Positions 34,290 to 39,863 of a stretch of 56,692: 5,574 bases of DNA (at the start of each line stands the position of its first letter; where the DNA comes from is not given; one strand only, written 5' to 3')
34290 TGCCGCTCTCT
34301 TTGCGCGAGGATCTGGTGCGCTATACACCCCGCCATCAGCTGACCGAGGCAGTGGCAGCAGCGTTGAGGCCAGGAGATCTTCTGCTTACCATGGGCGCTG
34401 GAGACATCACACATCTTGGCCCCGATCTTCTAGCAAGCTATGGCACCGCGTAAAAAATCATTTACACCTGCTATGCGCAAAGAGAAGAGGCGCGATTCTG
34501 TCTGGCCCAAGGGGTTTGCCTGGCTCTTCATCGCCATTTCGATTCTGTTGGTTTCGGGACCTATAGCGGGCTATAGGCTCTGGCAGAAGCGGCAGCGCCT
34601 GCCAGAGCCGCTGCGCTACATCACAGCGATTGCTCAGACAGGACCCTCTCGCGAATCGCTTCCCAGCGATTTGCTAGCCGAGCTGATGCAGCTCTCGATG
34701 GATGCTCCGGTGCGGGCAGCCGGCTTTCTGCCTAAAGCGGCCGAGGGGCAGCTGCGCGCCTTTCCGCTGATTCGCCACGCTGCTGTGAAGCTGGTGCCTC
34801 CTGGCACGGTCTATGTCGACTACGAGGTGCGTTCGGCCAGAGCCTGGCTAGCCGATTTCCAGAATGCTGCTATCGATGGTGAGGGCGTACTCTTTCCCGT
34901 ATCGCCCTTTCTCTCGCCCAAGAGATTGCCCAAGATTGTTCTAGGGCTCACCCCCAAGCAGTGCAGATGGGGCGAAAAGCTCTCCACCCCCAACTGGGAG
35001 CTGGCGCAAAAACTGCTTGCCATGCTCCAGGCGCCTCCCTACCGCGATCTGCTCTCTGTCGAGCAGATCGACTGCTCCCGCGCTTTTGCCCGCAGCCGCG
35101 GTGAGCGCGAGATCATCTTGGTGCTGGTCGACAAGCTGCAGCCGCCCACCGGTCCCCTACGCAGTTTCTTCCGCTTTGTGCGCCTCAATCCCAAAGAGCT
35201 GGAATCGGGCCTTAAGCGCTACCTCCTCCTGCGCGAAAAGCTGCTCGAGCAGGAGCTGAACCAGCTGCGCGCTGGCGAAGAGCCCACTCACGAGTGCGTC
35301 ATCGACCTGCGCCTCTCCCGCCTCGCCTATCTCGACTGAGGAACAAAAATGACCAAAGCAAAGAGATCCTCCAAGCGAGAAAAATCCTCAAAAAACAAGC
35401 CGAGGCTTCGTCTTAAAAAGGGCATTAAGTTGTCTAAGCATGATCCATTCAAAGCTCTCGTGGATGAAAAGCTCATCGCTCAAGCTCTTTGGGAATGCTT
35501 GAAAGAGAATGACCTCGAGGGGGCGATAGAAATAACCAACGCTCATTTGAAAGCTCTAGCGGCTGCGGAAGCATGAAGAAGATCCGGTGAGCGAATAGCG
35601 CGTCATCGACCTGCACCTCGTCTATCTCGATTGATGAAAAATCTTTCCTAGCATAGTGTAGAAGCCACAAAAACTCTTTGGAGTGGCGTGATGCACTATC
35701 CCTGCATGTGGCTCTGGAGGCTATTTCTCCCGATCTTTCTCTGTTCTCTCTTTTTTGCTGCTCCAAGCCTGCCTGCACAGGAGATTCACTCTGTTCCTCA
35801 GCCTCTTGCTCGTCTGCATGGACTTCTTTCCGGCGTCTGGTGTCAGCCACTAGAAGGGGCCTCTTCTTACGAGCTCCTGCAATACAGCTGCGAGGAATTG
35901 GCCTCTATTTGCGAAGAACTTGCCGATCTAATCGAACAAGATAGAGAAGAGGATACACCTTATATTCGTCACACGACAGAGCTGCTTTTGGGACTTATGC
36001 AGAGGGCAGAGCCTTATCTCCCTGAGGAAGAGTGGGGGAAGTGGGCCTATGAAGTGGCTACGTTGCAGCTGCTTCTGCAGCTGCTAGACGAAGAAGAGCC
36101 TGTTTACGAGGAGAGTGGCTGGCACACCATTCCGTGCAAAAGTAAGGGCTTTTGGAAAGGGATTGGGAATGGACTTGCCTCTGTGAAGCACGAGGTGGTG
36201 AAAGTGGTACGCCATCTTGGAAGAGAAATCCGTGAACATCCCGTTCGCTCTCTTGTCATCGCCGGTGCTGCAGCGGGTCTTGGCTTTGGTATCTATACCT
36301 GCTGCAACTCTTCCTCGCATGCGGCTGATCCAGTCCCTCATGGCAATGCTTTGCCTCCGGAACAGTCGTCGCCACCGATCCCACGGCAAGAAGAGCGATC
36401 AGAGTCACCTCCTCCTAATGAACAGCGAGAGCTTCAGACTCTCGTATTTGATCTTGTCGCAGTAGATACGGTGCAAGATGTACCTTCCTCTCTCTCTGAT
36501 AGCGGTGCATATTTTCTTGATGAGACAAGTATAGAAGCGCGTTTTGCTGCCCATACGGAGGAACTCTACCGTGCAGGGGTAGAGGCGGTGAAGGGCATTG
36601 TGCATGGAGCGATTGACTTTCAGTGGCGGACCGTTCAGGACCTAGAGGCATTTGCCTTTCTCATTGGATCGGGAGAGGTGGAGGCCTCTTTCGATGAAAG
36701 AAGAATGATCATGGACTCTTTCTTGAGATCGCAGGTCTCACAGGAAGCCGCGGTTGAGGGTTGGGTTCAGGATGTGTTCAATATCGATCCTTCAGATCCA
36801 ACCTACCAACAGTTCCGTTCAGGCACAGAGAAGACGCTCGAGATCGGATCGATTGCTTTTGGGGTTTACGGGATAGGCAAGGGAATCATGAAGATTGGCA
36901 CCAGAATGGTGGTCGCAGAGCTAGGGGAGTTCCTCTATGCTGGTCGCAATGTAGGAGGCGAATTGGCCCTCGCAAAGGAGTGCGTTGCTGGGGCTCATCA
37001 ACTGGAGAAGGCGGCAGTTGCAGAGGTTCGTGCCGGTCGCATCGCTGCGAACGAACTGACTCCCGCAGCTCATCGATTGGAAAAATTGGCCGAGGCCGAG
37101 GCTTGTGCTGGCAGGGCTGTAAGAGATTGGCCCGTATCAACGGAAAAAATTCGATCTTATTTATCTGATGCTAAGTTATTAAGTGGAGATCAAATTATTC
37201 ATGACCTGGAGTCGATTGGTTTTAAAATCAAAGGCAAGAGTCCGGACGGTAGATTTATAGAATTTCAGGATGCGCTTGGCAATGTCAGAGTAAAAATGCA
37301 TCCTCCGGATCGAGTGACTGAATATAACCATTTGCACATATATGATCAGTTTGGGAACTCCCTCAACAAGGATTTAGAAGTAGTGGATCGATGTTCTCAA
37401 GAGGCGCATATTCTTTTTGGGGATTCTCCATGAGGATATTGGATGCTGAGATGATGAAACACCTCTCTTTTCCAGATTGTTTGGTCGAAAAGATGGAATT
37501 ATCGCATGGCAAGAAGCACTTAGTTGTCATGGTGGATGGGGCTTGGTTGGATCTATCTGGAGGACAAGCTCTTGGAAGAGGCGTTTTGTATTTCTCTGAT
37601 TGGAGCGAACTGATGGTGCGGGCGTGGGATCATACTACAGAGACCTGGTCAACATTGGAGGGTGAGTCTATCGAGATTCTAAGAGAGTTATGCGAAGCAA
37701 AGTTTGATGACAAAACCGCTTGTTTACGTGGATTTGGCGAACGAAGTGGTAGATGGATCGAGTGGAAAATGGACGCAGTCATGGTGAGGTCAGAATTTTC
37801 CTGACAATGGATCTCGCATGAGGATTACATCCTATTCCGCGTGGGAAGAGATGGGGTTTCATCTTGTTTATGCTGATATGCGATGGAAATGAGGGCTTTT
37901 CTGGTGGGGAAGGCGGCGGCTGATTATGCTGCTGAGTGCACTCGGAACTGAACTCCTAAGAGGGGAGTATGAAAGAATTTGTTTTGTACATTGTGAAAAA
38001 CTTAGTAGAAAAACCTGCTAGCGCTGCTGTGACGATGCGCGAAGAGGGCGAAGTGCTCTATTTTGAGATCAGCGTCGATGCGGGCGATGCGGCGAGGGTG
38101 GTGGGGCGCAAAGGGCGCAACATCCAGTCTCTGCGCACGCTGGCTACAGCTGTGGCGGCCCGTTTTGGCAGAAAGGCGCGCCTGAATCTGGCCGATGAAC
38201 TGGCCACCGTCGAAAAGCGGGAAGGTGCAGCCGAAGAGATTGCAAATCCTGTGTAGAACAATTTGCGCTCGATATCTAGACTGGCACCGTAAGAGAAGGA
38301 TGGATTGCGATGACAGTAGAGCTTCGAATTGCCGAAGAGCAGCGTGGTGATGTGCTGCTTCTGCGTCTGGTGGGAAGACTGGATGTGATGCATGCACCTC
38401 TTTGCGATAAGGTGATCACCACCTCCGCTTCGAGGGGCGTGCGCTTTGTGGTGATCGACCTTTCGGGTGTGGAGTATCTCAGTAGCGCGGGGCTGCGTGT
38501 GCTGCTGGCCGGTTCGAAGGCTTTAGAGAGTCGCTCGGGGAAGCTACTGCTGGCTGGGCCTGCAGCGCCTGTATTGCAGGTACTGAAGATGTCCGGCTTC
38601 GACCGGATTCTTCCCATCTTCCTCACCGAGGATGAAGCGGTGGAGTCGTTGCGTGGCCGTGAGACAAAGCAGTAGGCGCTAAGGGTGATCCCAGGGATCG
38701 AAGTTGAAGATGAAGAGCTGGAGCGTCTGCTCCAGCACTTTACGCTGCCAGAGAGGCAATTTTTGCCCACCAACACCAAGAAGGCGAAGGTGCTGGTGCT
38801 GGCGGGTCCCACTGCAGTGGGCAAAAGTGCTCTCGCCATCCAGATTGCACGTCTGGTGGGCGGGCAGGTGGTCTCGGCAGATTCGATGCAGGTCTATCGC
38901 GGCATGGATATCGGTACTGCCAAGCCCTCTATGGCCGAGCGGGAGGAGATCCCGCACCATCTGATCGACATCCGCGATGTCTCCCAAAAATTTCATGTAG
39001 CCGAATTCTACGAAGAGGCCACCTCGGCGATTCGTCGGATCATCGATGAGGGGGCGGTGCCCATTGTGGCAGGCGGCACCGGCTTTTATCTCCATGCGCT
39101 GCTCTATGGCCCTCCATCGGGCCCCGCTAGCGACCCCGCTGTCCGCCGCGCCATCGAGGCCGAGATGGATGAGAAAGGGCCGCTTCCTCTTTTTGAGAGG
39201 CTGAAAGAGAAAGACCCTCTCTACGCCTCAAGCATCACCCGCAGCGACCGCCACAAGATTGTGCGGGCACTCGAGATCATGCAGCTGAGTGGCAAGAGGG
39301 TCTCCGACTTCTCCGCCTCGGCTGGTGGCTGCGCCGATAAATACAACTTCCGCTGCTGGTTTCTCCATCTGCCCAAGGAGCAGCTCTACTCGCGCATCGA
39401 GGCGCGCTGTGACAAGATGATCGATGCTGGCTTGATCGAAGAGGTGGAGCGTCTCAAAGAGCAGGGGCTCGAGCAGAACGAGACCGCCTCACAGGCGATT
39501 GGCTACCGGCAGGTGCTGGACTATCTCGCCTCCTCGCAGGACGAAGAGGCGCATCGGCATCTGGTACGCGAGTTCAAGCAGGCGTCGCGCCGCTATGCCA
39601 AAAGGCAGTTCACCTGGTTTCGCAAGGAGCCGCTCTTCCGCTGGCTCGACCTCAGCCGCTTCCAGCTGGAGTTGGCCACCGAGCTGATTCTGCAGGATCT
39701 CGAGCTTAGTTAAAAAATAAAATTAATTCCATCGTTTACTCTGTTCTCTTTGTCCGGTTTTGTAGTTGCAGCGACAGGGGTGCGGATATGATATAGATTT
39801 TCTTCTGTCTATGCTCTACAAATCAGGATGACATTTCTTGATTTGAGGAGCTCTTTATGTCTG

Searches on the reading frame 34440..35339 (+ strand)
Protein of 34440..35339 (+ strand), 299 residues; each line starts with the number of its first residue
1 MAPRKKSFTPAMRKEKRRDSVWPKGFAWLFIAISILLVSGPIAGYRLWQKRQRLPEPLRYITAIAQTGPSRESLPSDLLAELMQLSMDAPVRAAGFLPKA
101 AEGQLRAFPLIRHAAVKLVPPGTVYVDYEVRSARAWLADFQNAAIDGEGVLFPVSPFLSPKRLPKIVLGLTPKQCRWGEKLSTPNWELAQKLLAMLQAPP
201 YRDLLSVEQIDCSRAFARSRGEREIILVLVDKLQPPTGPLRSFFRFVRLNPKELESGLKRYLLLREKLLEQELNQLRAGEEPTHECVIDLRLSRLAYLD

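Call 5: search_protein_families(library=pfam, proteins=[window:34440-35339:+], max_evalue=0.1)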
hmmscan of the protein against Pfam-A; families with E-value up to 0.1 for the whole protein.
window:34440-35339:+ (299 aa): 1 family
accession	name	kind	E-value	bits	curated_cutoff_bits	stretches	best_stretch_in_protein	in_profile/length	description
PF14316.11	DUF4381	-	0.011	16.5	27.2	1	20-84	13-78/145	Domain of unknown function (DUF4381)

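Call 21: search_protein_families(library=ncbifam, proteins=[window:34440-35339:+], max_evalue=0.1)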
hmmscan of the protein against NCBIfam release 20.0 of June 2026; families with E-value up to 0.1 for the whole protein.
window:34440-35339:+ (299 aa): 0 families

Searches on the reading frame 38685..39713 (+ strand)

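Call 47: search_protein_families(library=pfam, proteins=[window:38685-39713:+], max_evalue=0.00001)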
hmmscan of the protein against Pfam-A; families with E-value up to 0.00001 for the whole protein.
window:38685-39713:+ (342 aa): 2 families
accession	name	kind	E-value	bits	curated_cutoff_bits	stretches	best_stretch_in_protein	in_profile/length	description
PF01715.23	IPPT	-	9.2e-83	278.1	23.6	1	69-315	1-243/243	IPP transferase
PF01745.22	IPT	-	4.7e-11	43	20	1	35-131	2-98/233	Isopentenyl transferase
